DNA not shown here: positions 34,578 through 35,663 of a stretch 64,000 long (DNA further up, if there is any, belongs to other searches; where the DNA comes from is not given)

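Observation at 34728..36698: Candidate undescribed system: membrane protein - GAF-like protein - radical SAM enzyme operon on a foreign cassette inside an integrative island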

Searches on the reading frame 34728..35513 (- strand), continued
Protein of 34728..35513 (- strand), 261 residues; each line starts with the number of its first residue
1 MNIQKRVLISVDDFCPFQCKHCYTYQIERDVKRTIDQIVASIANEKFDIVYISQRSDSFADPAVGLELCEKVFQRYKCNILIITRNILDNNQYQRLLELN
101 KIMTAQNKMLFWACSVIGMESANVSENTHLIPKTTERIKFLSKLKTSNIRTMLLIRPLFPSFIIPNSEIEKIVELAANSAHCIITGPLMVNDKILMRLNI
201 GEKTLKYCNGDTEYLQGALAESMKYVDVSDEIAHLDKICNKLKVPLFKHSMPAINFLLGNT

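Call 62: search_protein_families(library=pfam, proteins=[P0070, P0074, P0098, P0124, P0132, P0110, P0168, P0171, P0193, P0160], max_evalue=0.001)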
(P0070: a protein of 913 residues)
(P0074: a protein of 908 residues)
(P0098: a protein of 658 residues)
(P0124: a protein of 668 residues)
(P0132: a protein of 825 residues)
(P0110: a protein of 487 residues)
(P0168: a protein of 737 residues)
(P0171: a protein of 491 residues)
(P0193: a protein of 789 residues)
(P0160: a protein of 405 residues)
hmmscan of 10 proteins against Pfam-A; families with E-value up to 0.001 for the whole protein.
P0070 (913 aa): 3 families
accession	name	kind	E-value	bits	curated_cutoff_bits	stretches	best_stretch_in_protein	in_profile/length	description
PF20706.3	GT4-conflict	-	1.6e-73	248.4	26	1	6-401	2-383/385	Family 4 Glycosyltransferase in conflict systems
PF00534.26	Glycos_transf_1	-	9.7e-15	55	26.4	1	190-327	11-135/172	Glycosyl transferases group 1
PF13692.12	Glyco_trans_1_4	-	7.5e-14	52.6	27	1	195-326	2-118/142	Glycosyl transferases group 1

P0074 (908 aa): 3 families
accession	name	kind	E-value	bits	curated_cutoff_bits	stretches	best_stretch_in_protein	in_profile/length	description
PF20706.3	GT4-conflict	-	1.8e-69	235.1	26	1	8-409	2-382/385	Family 4 Glycosyltransferase in conflict systems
PF00534.26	Glycos_transf_1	-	2.4e-15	56.9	26.4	1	209-341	17-134/172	Glycosyl transferases group 1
PF13692.12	Glyco_trans_1_4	-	6.6e-12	46.3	27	1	209-344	3-122/142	Glycosyl transferases group 1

P0098 (658 aa): 4 families
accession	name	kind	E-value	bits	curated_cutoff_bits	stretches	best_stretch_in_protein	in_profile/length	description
PF20706.3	GT4-conflict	-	5.8e-48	164.2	26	1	1-281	115-384/385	Family 4 Glycosyltransferase in conflict systems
PF00534.26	Glycos_transf_1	-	2.8e-12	47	26.4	1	80-203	16-127/172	Glycosyl transferases group 1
PF13692.12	Glyco_trans_1_4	-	1.6e-11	45.1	27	1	80-202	2-110/142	Glycosyl transferases group 1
PF04055.27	Radical_SAM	-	0.00076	20.1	29.5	0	515-604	1-97/166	Radical SAM superfamily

P0124 (668 aa): 4 families
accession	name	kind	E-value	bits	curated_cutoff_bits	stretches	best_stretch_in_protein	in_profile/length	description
PF01408.29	GFO_IDH_MocA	-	4.5e-27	95.5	24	1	5-120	1-116/120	Oxidoreductase family, NAD-binding Rossmann fold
PF22725.1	GFO_IDH_MocA_C3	-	3e-19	69.7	27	1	133-264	2-123/124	GFO/IDH/MocA C-terminal domain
PF02894.22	GFO_IDH_MocA_C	-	6.8e-13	49.4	22.9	1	137-351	2-217/218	Oxidoreductase family, C-terminal alpha/beta domain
PF04055.27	Radical_SAM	-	1.4e-10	42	29.5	1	407-570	4-165/166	Radical SAM superfamily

P0132 (825 aa): 2 families
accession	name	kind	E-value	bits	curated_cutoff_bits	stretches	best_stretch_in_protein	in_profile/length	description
PF04055.27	Radical_SAM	-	8.3e-09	36.3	29.5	1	166-335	4-165/166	Radical SAM superfamily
PF00294.29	PfkB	-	0.00032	20.6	25.8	1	538-688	68-203/302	pfkB family carbohydrate kinase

P0110 (487 aa): 6 families
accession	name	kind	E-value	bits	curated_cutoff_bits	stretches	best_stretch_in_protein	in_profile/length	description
PF00702.32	Hydrolase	-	5.8e-15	56.6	26.4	1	277-451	2-191/191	haloacid dehalogenase-like hydrolase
PF13419.12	HAD_2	-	7.7e-15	55.9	23.8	1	279-457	1-178/178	Haloacid dehalogenase-like hydrolase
PF04055.27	Radical_SAM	-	6.3e-11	43.2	29.5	1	22-185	5-165/166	Radical SAM superfamily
PF03031.24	NIF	-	1.8e-05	24.9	21.8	1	347-461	26-135/160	NLI interacting factor-like phosphatase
PF11019.14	DUF2608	-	0.00053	20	22.6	0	422-445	169-192/244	Protein of unknown function (DUF2608)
PF03065.20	Glyco_hydro_57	-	0.00092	19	21.2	0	150-275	94-205/291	Glycosyl hydrolase family 57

P0168 (737 aa): 1 family
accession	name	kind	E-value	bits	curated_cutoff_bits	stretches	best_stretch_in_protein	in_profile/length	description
PF04055.27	Radical_SAM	-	8.6e-06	26.5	29.5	1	52-214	5-164/166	Radical SAM superfamily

P0171 (491 aa): 4 families
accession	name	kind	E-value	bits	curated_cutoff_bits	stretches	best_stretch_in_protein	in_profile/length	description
PF00702.32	Hydrolase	-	1.2e-13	52.4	26.4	1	283-456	3-191/191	haloacid dehalogenase-like hydrolase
PF04055.27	Radical_SAM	-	1.6e-08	35.3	29.5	1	10-173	4-164/166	Radical SAM superfamily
PF13419.12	HAD_2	-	2.4e-08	34.8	23.8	1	360-460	74-176/178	Haloacid dehalogenase-like hydrolase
PF12689.13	Acid_PPase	-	3e-06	27.6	27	1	283-461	5-149/169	Acid Phosphatase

P0193 (789 aa): 1 family
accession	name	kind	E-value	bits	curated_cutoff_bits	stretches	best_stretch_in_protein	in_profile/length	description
PF04055.27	Radical_SAM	-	1.7e-06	28.7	29.5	1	36-199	5-162/166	Radical SAM superfamily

P0160 (405 aa): 2 families
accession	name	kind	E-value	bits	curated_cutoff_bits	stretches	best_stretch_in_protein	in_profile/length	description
PF00293.34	NUDIX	-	4.2e-16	59.6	21.1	1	266-385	5-123/134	NUDIX domain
PF04055.27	Radical_SAM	-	2.2e-12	47.9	29.5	1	20-173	7-164/166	Radical SAM superfamily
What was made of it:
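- Distant relatives are fused to a GFO/IDH/MocA oxidoreductase, PfkB or HAD (call 62).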

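Call 64: find_encoding_contigs(protein=P0002, flank=7000, max_places=2)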
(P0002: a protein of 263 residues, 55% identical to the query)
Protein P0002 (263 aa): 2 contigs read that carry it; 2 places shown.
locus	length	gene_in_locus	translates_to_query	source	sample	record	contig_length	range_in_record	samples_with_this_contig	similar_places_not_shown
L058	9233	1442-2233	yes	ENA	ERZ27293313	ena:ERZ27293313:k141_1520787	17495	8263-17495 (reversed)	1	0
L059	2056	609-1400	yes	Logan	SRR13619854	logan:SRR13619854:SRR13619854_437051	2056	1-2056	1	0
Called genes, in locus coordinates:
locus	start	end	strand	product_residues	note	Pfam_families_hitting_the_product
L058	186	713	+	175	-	-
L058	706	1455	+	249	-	-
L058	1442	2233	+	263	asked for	-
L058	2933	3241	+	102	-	PF00872:Transposase_mut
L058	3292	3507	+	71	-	PF00872:Transposase_mut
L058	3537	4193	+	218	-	-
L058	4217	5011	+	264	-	PF13676:TIR_2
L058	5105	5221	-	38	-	-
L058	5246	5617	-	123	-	PF14198:TnpV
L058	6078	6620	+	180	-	-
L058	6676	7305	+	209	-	PF00302:CAT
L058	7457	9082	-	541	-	PF02525:Flavodoxin_2, PF03358:FMN_red, PF02036:SCP2 (faint)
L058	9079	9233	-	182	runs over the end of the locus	PF03551:PadR, PF13601:HTH_34 (weak), PF10400:Vir_act_alpha_C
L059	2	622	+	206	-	?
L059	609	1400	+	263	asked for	-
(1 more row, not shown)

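Call 65: find_encoding_contigs(protein=P0019, flank=7000, max_places=2)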
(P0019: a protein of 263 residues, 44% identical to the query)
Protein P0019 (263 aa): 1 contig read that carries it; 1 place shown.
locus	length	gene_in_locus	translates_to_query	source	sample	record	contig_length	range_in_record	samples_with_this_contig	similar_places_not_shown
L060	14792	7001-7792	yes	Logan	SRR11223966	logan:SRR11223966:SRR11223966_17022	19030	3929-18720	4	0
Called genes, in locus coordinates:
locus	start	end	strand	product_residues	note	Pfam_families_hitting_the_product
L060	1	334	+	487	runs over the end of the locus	-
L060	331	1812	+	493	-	PF17836:PglD_N (weak), PF22674:C2185-like_N (weak)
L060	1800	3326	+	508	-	PF00398:RrnaAD, PF08242:Methyltransf_12 (weak)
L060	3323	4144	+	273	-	-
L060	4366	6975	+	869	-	-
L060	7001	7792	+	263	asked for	PF04055:Radical_SAM (faint)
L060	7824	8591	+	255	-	PF00483:NTP_transferase, PF12804:NTP_transf_3 (weak)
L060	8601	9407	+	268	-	PF00483:NTP_transferase, PF12804:NTP_transf_3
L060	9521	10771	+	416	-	PF13166:AAA_13 (faint), PF13175:AAA_15 (weak), PF13476:AAA_23 (weak), PF13238:AAA_18 (weak), PF13175:AAA_15, PF13304:AAA_21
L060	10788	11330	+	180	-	-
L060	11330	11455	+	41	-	-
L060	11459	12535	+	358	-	PF01370:Epimerase, PF04321:RmlD_sub_bind (weak), PF01073:3Beta_HSD, PF16363:GDP_Man_Dehyd, PF02719:Polysacc_synt_2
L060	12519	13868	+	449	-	PF01041:DegT_DnrJ_EryC1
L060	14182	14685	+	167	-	-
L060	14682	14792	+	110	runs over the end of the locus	-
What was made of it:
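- Two NTP_transferases follow the rSAM in L060 (call 65). L060 context: two NTP_transferases, an epimerase/dehydratase and a DegT aminotransferase (call 65).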

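Call 67: search_protein_families(library=padloc, proteins=[L012:6723-7946:+, L012:6409-6738:+, L012:8796-9575:+, L026:6073-7944:+, L033:1742-3022:+, L060:4366-6975:+, L018:7203-7997:+, L001:6717-7313:+, L012:8001-8789:+, P0070], max_evalue=0.01)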
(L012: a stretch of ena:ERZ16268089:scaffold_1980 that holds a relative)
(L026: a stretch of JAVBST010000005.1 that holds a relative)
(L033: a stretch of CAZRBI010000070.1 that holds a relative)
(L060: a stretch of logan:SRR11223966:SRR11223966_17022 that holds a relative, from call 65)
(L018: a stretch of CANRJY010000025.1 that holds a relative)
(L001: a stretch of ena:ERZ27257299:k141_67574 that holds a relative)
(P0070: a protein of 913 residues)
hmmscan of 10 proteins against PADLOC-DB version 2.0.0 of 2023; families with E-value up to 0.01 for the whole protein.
L012:6723-7946:+ (407 aa): 1 family
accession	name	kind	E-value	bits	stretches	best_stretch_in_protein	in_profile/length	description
PDLC03855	LmuA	-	1.9e-07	28.7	1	33-172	29-175/425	-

L012:6409-6738:+ (109 aa): 0 families

L012:8796-9575:+ (259 aa): 0 families

L026:6073-7944:+ (623 aa): 0 families

L033:1742-3022:+ (426 aa): 0 families

L060:4366-6975:+ (869 aa): 1 family
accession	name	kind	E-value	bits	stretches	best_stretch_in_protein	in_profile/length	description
PDLC04366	PDC-M04B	-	0.00076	17.5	0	612-687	61-138/166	-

L018:7203-7997:+ (264 aa): 0 families

L001:6717-7313:+ (198 aa): 0 families

L012:8001-8789:+ (262 aa): 0 families

P0070 (913 aa): 0 families

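Call 68: search_protein_families(library=pfam, proteins=[L060:4366-6975:+, L060:3323-4144:+, L060:10788-11330:+, L060:9521-10771:+, L044:519-1130:+, L058:3537-4193:+, L029:4112-5140:+, L035:4632-6068:-, L035:3619-4632:-], max_evalue=0.01)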
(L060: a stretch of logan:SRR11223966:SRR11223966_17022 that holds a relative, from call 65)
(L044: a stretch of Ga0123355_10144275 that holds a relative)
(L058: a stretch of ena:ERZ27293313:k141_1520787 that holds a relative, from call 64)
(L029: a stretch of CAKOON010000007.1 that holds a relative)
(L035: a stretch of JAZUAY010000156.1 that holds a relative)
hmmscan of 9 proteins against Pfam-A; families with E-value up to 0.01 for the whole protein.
L060:4366-6975:+ (869 aa): 1 family
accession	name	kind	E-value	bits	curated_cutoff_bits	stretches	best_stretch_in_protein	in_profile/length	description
PF19319.4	DUF5919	-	0.0003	21.1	23.5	1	490-570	13-89/161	Domain of unknown function (DUF5919)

L060:3323-4144:+ (273 aa): 0 families

L060:10788-11330:+ (180 aa): 0 families

L060:9521-10771:+ (416 aa): 11 families
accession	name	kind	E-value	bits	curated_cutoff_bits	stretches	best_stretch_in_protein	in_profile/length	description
PF13304.12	AAA_21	-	2.4e-16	61.1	27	1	315-363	256-303/304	AAA domain, putative AbiEii toxin, Type IV TA system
PF13175.12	AAA_15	-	6.4e-16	59.4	32.1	2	308-362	321-373/374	AAA ATPase domain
PF13476.12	AAA_23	-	2.6e-07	31.9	27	1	2-124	1-123/201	AAA domain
PF13166.12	AAA_13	-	2.7e-06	26.8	36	1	346-410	557-619/713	AAA domain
PF13238.12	AAA_18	-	3.6e-06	27.9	29.4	1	23-120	2-91/128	AAA domain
PF02463.25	SMC_N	-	2.6e-05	24.2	40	1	14-366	18-205/220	RecF/RecN/SMC N terminal domain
PF13555.12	AAA_29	-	6.2e-05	23.1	27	1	10-45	11-48/61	P-loop containing region of AAA domain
PF00005.33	ABC_tran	-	0.00012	23.1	25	1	15-49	7-41/137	ABC transporter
PF13401.12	AAA_22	-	0.00031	21.5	27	0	19-130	5-72/130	AAA domain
PF13604.12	AAA_30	-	0.0025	18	27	0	19-139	18-114/191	AAA domain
PF11398.14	DUF2813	-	0.003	17.4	21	0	320-367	286-329/372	Protein of unknown function (DUF2813)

L044:519-1130:+ (204 aa): 0 families

L058:3537-4193:+ (218 aa): 0 families

L029:4112-5140:+ (342 aa): 0 families

L035:4632-6068:- (478 aa): 1 family
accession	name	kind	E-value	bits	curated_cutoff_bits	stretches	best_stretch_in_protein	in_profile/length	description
PF18928.5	DUF5677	-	6.7e-17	62.5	27.1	1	279-436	2-163/166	Family of unknown function (DUF5677)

L035:3619-4632:- (337 aa): 0 families

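Call 71: find_related_loci(query=A1, collection=viral_contigs, flank=8000)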
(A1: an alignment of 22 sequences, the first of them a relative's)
Query A1 (261 aa) in viral_contigs; peptide patterns used: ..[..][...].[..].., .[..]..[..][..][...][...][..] (x = any residue, [..] = any of these).
22 stretches matched a pattern, but none encodes a relative of the query by tblastn (E <= 1e-3).
